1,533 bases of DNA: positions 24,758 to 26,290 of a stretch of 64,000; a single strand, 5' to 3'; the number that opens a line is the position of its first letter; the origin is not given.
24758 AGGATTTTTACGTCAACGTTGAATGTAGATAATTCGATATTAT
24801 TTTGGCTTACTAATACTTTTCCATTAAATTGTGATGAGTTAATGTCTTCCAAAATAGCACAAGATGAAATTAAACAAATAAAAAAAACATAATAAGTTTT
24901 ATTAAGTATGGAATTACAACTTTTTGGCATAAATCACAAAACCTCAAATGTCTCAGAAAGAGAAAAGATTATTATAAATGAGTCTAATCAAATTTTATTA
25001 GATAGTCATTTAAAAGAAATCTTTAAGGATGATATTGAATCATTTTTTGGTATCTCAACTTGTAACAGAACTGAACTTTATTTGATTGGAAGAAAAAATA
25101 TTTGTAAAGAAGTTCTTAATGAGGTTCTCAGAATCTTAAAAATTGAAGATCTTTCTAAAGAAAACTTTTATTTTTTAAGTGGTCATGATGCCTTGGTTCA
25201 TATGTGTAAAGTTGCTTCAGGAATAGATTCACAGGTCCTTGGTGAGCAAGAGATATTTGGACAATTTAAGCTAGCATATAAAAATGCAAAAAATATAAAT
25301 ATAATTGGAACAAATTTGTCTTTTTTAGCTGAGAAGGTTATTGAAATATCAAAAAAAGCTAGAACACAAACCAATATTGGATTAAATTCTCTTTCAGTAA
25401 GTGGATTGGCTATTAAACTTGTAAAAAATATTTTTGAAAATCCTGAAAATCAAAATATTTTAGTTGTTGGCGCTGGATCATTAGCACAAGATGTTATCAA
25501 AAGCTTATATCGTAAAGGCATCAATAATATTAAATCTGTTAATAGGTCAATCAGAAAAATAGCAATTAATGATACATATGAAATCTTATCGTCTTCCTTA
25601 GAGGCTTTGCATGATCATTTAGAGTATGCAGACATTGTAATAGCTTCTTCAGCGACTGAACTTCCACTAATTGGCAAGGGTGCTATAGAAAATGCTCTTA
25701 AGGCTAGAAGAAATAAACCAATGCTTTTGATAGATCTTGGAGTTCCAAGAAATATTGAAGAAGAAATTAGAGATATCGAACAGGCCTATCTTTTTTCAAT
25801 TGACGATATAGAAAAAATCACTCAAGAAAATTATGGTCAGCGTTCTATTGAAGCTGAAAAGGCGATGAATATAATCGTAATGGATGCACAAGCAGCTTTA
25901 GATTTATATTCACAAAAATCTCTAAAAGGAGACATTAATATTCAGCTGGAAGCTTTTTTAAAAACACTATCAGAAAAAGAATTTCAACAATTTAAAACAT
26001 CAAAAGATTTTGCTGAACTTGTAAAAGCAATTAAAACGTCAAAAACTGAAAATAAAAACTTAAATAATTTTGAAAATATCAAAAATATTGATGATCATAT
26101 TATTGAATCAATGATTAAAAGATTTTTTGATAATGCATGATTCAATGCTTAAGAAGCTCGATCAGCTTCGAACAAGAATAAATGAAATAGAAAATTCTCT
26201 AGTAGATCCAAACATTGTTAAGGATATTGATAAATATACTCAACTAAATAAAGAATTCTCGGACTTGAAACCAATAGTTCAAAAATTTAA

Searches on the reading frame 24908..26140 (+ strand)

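Call 104: search_protein_families(library=pfam, proteins=[window:24908-26140:+], max_evalue=0.00001)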
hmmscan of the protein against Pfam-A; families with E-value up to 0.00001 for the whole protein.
window:24908-26140:+ (410 aa): 2 families
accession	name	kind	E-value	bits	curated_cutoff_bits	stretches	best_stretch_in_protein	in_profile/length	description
PF05201.20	GlutR_N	-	1.6e-33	116.1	27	1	7-155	2-151/151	Glutamyl-tRNAGlu reductase, N-terminal domain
PF01488.26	Shikimate_DH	-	1.5e-31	109.8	24.3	1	171-304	2-138/138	Shikimate / quinate 5-dehydrogenase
